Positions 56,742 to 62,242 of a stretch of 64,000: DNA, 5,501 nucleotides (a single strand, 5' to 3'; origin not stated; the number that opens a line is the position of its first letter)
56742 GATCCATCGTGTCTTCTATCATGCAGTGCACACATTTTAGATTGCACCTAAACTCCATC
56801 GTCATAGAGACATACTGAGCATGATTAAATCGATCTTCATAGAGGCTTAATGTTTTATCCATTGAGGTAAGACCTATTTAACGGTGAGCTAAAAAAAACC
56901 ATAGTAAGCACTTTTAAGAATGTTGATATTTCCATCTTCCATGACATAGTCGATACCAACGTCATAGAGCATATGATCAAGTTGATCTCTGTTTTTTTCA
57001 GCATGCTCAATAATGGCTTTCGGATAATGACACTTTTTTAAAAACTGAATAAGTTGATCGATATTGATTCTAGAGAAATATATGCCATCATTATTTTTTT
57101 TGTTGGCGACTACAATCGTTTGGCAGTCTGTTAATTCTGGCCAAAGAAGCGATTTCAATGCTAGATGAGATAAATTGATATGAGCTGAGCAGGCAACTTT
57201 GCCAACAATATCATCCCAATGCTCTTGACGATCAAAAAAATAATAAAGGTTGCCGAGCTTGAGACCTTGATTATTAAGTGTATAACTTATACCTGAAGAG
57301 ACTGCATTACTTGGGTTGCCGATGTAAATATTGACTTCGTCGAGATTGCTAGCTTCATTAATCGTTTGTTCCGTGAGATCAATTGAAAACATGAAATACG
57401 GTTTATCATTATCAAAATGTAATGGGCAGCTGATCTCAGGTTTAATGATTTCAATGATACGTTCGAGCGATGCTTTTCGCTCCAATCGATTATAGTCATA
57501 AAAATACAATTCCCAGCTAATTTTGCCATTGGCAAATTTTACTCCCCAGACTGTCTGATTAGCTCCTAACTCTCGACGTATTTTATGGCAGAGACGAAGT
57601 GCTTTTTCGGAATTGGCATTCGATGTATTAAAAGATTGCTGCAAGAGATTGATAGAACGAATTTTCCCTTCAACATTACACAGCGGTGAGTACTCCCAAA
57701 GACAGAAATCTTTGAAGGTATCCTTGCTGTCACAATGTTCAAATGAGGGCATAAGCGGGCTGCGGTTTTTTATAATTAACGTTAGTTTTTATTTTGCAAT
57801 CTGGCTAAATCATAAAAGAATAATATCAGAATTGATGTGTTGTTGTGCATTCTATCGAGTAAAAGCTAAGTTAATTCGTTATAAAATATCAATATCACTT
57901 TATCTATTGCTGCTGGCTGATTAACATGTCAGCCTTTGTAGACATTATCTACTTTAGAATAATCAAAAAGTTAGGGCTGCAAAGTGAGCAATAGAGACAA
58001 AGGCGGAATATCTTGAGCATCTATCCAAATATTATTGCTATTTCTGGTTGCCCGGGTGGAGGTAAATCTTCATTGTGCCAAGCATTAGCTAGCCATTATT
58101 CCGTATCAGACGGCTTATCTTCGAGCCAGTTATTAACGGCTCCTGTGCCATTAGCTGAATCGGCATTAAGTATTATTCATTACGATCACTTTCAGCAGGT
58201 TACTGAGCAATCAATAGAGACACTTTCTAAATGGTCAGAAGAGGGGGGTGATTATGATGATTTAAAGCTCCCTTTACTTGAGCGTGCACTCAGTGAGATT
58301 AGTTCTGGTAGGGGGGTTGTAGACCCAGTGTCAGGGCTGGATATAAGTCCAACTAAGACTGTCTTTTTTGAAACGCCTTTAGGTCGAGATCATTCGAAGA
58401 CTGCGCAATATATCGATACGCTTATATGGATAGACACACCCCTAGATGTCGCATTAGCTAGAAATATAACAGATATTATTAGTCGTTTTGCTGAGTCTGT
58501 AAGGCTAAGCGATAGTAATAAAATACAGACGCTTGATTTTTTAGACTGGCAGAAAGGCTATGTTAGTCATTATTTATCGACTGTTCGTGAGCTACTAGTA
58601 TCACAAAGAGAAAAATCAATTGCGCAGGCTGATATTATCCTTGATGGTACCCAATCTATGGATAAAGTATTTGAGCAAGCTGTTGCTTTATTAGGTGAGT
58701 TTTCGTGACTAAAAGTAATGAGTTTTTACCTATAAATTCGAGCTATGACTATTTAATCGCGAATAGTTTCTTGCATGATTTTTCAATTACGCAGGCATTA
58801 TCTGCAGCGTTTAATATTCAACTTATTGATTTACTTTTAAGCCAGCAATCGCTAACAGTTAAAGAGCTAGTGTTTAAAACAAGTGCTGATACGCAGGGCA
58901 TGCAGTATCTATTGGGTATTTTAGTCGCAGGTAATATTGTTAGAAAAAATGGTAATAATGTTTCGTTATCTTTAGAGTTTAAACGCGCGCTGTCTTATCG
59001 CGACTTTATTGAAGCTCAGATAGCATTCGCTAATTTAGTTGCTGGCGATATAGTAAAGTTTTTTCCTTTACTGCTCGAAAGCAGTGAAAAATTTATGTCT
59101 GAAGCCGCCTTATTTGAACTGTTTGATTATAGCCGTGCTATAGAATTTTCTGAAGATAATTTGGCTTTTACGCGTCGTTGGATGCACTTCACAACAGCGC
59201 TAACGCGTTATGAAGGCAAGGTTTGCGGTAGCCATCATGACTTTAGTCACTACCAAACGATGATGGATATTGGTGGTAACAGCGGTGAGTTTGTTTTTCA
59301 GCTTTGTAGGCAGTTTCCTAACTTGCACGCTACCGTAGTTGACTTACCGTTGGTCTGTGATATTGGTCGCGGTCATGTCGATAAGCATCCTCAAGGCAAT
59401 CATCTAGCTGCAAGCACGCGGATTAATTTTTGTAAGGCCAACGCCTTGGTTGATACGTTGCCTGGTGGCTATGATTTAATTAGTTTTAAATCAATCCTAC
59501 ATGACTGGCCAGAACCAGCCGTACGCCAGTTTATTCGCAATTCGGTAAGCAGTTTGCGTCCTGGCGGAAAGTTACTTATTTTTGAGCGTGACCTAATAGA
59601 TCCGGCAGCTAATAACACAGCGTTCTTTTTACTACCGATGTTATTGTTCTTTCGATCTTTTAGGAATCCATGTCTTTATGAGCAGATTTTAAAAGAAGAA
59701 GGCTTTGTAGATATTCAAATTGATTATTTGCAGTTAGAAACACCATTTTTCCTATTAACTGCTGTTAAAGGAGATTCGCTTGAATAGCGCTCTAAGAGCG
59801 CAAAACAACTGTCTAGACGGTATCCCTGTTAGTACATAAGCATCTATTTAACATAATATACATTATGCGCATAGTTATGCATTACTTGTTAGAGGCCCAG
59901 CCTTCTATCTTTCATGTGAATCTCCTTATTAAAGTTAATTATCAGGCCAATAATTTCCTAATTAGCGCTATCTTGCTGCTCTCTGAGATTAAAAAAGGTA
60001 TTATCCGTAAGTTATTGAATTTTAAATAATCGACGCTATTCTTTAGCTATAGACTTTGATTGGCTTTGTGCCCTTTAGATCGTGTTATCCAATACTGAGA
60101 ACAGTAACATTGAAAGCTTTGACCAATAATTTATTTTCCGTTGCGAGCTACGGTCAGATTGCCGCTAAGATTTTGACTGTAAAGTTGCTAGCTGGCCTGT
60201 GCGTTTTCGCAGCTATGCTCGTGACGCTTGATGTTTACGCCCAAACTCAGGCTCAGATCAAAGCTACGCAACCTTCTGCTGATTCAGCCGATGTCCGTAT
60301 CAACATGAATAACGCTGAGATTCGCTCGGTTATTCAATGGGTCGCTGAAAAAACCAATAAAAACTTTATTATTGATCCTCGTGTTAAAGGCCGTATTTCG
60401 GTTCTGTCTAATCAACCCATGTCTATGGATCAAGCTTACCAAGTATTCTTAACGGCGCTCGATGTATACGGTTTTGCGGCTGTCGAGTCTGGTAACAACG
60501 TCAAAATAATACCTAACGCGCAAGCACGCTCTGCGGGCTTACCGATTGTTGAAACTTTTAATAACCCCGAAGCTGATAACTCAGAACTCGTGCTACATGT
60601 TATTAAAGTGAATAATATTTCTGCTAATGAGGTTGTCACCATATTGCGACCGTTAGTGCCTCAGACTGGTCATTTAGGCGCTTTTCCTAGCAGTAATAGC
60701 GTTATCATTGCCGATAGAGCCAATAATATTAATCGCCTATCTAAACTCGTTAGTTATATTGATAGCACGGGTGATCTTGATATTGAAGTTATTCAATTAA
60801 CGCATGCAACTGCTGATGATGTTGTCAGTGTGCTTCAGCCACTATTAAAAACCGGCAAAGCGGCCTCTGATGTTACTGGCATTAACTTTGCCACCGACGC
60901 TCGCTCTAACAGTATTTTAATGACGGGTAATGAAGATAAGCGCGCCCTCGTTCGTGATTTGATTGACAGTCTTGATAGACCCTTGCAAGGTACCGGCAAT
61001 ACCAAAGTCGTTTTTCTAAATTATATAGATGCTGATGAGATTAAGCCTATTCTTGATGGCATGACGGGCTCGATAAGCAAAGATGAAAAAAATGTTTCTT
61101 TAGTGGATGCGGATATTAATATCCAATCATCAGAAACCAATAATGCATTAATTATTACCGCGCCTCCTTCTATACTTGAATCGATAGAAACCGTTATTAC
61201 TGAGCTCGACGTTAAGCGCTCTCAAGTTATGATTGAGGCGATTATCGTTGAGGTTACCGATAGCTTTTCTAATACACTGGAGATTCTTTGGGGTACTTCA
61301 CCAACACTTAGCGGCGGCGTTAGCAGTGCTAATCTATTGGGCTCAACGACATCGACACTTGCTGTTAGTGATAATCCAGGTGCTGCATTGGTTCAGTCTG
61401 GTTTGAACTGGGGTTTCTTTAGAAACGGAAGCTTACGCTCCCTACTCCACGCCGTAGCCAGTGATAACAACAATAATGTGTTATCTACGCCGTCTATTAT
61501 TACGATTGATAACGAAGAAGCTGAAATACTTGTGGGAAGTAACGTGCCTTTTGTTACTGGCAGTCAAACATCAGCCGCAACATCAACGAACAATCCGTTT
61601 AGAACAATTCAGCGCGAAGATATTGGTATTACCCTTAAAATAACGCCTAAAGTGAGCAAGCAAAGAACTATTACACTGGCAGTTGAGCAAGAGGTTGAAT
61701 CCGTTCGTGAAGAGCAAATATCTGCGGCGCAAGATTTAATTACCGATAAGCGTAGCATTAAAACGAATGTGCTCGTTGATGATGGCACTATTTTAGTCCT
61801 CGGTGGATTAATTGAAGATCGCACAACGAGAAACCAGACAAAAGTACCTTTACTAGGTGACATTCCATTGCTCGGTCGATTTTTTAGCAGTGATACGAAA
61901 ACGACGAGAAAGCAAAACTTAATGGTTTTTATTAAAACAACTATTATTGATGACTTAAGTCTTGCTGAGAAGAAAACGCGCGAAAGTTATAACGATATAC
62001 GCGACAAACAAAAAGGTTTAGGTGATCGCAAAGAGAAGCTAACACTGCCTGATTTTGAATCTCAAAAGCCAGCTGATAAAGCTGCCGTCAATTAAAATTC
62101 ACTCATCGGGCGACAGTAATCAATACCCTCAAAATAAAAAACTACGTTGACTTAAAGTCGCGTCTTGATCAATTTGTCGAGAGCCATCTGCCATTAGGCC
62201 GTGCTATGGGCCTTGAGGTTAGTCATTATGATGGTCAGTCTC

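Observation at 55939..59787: Divergent four-gene cassette: radical SAM + 287-aa orphan / P-loop kinase-like + O-methyltransferase, a candidate uncharacterised biosynthetic or modification system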

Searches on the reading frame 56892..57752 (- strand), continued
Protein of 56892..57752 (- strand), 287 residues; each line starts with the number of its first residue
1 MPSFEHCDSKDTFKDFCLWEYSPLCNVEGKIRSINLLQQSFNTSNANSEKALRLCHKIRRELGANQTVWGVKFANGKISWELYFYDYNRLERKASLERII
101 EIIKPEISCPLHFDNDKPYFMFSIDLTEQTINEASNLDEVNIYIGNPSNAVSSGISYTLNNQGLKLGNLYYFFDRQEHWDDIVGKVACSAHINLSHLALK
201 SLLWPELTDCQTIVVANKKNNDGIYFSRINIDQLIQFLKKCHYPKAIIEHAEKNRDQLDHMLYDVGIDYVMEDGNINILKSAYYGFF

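Call 72: find_encoding_contigs(protein=P0006, flank=8000, max_places=2)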
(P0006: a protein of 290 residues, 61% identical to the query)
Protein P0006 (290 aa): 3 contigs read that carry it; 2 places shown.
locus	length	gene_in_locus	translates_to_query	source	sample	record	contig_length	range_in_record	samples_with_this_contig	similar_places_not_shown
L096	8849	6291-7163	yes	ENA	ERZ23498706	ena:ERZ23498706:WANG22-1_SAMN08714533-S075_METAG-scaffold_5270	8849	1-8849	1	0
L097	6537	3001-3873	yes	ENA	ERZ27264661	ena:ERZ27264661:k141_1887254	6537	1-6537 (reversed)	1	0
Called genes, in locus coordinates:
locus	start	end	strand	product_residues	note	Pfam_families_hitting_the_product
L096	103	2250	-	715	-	-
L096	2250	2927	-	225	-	PF25919:BSH_CusB (faint), PF25973:BSH_CzcB (faint)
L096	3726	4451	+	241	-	PF07277:SapC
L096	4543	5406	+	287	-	-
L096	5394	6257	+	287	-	-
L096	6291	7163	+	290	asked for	-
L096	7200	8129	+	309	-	PF04055:Radical_SAM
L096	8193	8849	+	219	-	?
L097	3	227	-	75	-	?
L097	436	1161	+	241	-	PF07277:SapC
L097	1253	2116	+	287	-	-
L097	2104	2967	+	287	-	-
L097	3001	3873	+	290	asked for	-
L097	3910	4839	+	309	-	PF04055:Radical_SAM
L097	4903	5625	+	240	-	PF25917:BSH_RND (weak), PF25973:BSH_CzcB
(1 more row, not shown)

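Call 83: search_protein_representatives(alignment_id=A1)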
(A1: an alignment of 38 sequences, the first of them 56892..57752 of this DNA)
Query: 38 sequences, 290 profile positions. Proteins with E-value up to 0.001 (for the whole library): 578; up to 1e-10: 417; up to 1e-30: 211. The best 150 are listed.
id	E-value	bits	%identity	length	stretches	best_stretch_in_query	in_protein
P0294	2.5e-128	443.6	-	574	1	8-290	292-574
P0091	1.1e-126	438.2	-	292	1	7-290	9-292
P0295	6.0e-118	409.6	-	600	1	7-290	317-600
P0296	7.2e-116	402.7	-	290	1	3-290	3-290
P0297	5.8e-113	393.2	-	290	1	2-289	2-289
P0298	1.4e-110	385.4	-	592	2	77-290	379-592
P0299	2.9e-110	384.4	-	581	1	8-290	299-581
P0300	4.6e-110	383.7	-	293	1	6-290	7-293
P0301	2.5e-99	348.5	-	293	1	5-289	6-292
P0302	6.0e-98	343.9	-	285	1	9-290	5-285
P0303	5.5e-92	324.4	-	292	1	11-288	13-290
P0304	2.0e-90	319.3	-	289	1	10-289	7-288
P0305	2.8e-90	318.8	-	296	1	4-290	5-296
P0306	4.4e-90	318.1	-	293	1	11-289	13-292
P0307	6.7e-90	317.5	-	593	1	8-290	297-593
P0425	3.2e-44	167.6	-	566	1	7-290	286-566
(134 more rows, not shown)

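Call 87: search_protein_families(library=padloc, proteins=[window:56892-57752:-], max_evalue=0.001)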
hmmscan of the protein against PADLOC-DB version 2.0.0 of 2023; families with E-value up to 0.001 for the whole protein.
window:56892-57752:- (287 aa): 0 families

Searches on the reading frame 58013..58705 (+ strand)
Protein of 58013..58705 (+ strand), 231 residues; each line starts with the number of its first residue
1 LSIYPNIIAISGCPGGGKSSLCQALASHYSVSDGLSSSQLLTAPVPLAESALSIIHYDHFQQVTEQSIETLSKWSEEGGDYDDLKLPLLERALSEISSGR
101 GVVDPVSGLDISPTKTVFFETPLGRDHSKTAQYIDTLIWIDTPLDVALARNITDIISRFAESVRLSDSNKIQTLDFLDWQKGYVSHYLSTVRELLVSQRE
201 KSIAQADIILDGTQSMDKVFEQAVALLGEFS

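Call 3: search_protein_families(library=pfam, proteins=[window:58013-58705:+], max_evalue=0.01)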
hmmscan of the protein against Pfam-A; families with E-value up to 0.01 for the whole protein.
window:58013-58705:+ (231 aa): 5 families
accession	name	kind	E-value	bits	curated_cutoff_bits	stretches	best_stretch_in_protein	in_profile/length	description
PF13401.12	AAA_22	-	0.00029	21.6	27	1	6-51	6-47/130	AAA domain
PF13238.12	AAA_18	-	0.0003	21.7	29.4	1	8-39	1-30/128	AAA domain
PF13521.12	AAA_28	-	0.00094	19.9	27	1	8-29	2-23/164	AAA domain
PF00485.24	PRK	-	0.0038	17.5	22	0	7-157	1-153/196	Phosphoribulokinase / Uridine kinase family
PF13191.12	AAA_16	-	0.0067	17.4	32.6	0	5-81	24-101/167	AAA ATPase domain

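Call 4: search_protein_families(library=ncbifam, proteins=[window:58013-58705:+], max_evalue=0.01)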
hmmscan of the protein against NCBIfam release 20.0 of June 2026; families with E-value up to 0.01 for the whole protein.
window:58013-58705:+ (231 aa): 9 families
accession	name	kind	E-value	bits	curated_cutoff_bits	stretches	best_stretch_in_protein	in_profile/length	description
NF006085.0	PRK08233.1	equivalog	4.3e-25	88.6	198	1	54-224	33-174/184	hypothetical protein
NF004018.0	PRK05480.1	equivalog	5.7e-06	25.9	180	1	5-153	6-145/210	uridine kinase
NF004861.0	PRK06217.1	equivalog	9.1e-05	21.9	203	1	131-223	81-173/183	hypothetical protein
TIGR00235.1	udk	equivalog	0.00012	21.8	220.3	0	110-155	102-148/207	uridine kinase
NF011324.0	PRK14737.1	equivalog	0.0021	17.8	318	0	4-29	4-29/187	guanylate kinase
TIGR02173.1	cyt_kin_arch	equivalog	0.0045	17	102.1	0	7-32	2-27/169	(d)CMP kinase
NF010335.0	PRK13764.1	equivalog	0.0055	15.3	340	1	8-31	266-289/613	ATPase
NF006746.0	PRK09270.1-5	subfamily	0.0057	15.6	250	0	7-30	23-46/210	nucleoside/nucleotide kinase family protein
TIGR00017.1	cmk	equivalog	0.0063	16.2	135.55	0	7-29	4-26/217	(d)CMP kinase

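Call 27: search_solved_structures(query=window:58013-58705:+, max_evalue=0.1)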
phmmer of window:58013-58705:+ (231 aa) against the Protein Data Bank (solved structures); distinct sequences matched with E-value up to 0.1: 1.
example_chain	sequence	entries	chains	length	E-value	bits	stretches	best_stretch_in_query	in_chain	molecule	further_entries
4xgu_A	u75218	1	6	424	0.091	15.9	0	7-38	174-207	Putative pachytene checkpoint protein 2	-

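Call 78: find_homologous_proteins(query=window:58013-58705:+)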
Query window:58013-58705:+ (231 aa): 53 proteins with E <= 0.001 among 1732 candidates.
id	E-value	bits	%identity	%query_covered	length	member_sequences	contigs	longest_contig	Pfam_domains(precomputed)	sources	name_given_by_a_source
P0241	2.4e-131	454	91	100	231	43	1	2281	-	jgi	-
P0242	8.3e-121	420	84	100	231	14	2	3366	PF13401.13,PF13238.13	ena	-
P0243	4.5e-94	332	69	98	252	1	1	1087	-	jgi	jgi:uridine kinase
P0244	1.1e-92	328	66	100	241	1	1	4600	-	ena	-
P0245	5.2e-78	280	60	97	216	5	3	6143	-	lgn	-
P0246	2.8e-56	209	87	50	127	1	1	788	-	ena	-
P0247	1.4e-47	180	44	93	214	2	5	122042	-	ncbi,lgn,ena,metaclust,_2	metaclust:\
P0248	2.4e-47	180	44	99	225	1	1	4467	-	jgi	jgi:hypothetical protein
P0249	8.9e-47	178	44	96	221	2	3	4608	PF00485.25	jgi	jgi:uridine kinase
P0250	4.6e-46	175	47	90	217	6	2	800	-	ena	-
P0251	8.1e-39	152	38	97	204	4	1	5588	-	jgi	jgi:uridine kinase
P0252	2.1e-36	144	39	94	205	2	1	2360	-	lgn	-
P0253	4.8e-36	143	39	95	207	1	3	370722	-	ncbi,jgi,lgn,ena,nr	ncbi:MAG: hypothetical protein CVU71_08400 [Deltaproteobacteria bacterium HGW-Deltaproteobacteria-6]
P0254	6.2e-36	142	37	91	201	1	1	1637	-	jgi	jgi:uridine kinase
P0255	9.8e-36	142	39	95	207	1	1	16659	-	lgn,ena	-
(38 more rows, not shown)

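Call 87: search_protein_families(library=padloc, proteins=[window:58013-58705:+], max_evalue=0.001)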
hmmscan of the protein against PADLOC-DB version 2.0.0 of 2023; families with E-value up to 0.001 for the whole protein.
window:58013-58705:+ (231 aa): 0 families

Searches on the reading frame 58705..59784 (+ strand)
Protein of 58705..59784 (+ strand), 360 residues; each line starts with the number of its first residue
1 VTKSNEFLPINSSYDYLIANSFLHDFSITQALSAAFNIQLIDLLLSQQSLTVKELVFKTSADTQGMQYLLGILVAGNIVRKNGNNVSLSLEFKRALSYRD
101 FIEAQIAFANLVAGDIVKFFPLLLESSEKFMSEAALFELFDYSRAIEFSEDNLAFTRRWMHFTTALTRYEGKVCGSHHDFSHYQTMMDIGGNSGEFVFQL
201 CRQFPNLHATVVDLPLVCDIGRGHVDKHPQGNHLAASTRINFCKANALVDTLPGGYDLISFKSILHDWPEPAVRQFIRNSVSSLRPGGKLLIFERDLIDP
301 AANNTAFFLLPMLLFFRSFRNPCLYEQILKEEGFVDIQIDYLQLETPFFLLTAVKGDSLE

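Call 3: search_protein_families(library=pfam, proteins=[window:58705-59784:+], max_evalue=0.01)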
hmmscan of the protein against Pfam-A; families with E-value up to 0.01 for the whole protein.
window:58705-59784:+ (360 aa): 5 families
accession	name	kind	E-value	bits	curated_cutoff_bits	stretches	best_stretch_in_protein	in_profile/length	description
PF00891.24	Methyltransf_2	-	4.3e-19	69.1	22.3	1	152-334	32-209/210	O-methyltransferase domain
PF08242.18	Methyltransf_12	-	2.1e-08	35.2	30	1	187-290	1-98/98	Methyltransferase domain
PF08100.18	Dimerisation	-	1.2e-07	31.8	25.6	1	19-85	9-76/93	O-methyltransferase dimerisation domain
PF13649.12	Methyltransf_25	-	0.00014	22.9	27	1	187-288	2-97/97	Methyltransferase domain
PF08241.18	Methyltransf_11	-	0.0061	17.6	21.2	0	188-292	2-95/95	Methyltransferase domain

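Call 4: search_protein_families(library=ncbifam, proteins=[window:58705-59784:+], max_evalue=0.01)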
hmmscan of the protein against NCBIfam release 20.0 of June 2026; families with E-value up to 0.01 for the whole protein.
window:58705-59784:+ (360 aa): 5 families
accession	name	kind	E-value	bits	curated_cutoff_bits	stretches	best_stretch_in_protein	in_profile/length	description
TIGR02716.1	C20_methyl_CrtF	equivalog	1.8e-11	43.7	276.1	1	180-340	147-305/306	bacteriochlorophyllide d C-20 methyltransferase BchU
NF053543.1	FlxJ_fam_MTase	equivalog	1.3e-09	37.5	560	1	182-318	177-309/352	FlxJ family methyltransferase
TIGR04543.1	ketoArg_3Met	equivalog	1.1e-06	28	425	1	25-101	14-90/336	2-ketoarginine methyltransferase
TIGR04325.1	MTase_LIC12133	subfamily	0.0052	16.1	80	1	184-266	67-138/234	methyltransferase, TIGR04325 family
NF038261.1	rhodoquin_RquA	equivalog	0.0088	15.8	175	0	234-294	94-155/218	rhodoquinone biosynthesis methyltransferase RquA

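Call 28: search_solved_structures(query=window:58705-59784:+, max_evalue=0.001)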
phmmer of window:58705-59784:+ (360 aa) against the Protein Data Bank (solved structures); distinct sequences matched with E-value up to 0.001: 72 (the best 60 are shown).
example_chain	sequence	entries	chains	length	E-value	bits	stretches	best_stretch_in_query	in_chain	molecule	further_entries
3gwz_A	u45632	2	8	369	6.9e-13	51.8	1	170-333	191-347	MmcR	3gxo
8h3t_A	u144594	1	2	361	1.3e-12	51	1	28-334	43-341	AlpH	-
8rdm_A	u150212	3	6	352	1.9e-12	50.4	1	173-303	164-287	DtpM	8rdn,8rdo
4a6d_A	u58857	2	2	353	3.4e-12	49.5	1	170-339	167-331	HYDROXYINDOLE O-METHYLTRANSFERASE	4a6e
9lac_A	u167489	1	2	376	7.3e-12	48.5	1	177-316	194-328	Methyltransferase domain-containing protein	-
1tw2_A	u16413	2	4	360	1e-11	47.9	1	177-316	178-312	Carminomycin 4-O-methyltransferase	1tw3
5eeg_A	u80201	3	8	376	1.2e-11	47.8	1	177-316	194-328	Carminomycin 4-O-methyltransferase DnrK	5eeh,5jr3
7wdq_A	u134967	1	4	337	2.8e-11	46.5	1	179-340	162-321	SAM-dependent MTHB methyltransferase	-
7wdw_A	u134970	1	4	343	2.8e-11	46.5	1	179-340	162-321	DSYB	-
4wxh_A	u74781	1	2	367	2.9e-11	46.5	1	177-316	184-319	Carminomycin 4-O-methyltransferase DnrK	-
9la8_A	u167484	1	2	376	5e-11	45.7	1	177-316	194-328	Methyltransferase domain-containing protein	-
7phf_A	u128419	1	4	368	7.7e-11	45.1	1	160-307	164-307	Carminomycin 4-O-methyltransferase DnrK,Methyltransferase domain-containing protein,Aclaci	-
7pga_A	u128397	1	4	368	1.1e-10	44.6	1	160-307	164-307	Carminomycin 4-O-methyltransferase DnrK,Methyltransferase domain-containing protein,Aclaci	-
7oy1_A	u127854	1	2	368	1.1e-10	44.6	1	174-307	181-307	Carminomycin 4-O-methyltransferase DnrK,Methyltransferase domain-containing protein,Aclaci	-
7pgj_A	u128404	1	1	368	1.3e-10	44.3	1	161-311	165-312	Carminomycin 4-O-methyltransferase DnrK,Methyltransferase domain-containing protein,Aclaci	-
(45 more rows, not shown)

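Call 87: search_protein_families(library=padloc, proteins=[window:58705-59784:+], max_evalue=0.001)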
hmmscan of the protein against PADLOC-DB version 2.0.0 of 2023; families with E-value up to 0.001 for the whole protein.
window:58705-59784:+ (360 aa): 0 families

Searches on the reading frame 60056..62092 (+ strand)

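Call 3: search_protein_families(library=pfam, proteins=[window:60056-62092:+], max_evalue=0.01)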
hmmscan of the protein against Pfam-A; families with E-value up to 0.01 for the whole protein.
window:60056-62092:+ (679 aa): 3 families
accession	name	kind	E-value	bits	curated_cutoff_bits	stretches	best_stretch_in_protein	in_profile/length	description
PF00263.26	Secretin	-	1.4e-46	158.6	27.5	1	467-632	2-169/169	Bacterial type II and III secretion system protein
PF03958.22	Secretin_N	-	7.2e-41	138.7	28.2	3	244-309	2-66/69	Bacterial type II/III secretion system short domain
PF21305.2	type_II_gspD_N0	-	5.5e-29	100.3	27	1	82-151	1-71/71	GspD-like, N0 domain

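Call 4: search_protein_families(library=ncbifam, proteins=[window:60056-62092:+], max_evalue=0.01)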
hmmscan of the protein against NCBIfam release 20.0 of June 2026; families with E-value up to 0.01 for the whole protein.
window:60056-62092:+ (679 aa): 8 families
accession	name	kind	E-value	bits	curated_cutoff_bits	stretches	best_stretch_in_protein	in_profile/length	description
TIGR02517.1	type_II_gspD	equivalog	3.8e-157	524.3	351.35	1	82-633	1-592/600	type II secretion system secretin GspD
TIGR02515.1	IV_pilus_PilQ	subfamily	1.4e-69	235.2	284.35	3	316-631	99-427/428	type IV pilus secretin PilQ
NF010083.0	PRK13568.1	equivalog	2.4e-39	135.3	554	2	320-632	127-418/419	DNA uptake porin HofQ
TIGR02516.1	type_III_yscC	equivalog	3e-36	125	238.45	2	332-632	178-462/463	type III secretion system outer membrane ring subunit SctC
TIGR02519.1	pilus_MshL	equivalog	3.4e-34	118.2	250.2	1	364-631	9-290/290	pilus (MSHA type) biogenesis protein MshL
NF007851.2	PRK10560.1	exception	5.5e-30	104.5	598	2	350-631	140-409/412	DNA uptake porin HofQ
NF011873.0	PRK15346.1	equivalog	2.3e-21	76.1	524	1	344-631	227-494/499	EscC/YscC/HrcC family type III secretion system outer membrane ring protein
NF042912.1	Amuc_1098_fam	equivalog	2.5e-20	72.1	750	1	564-632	729-797/805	Amuc_1098 family type IV pilus outer membrane protein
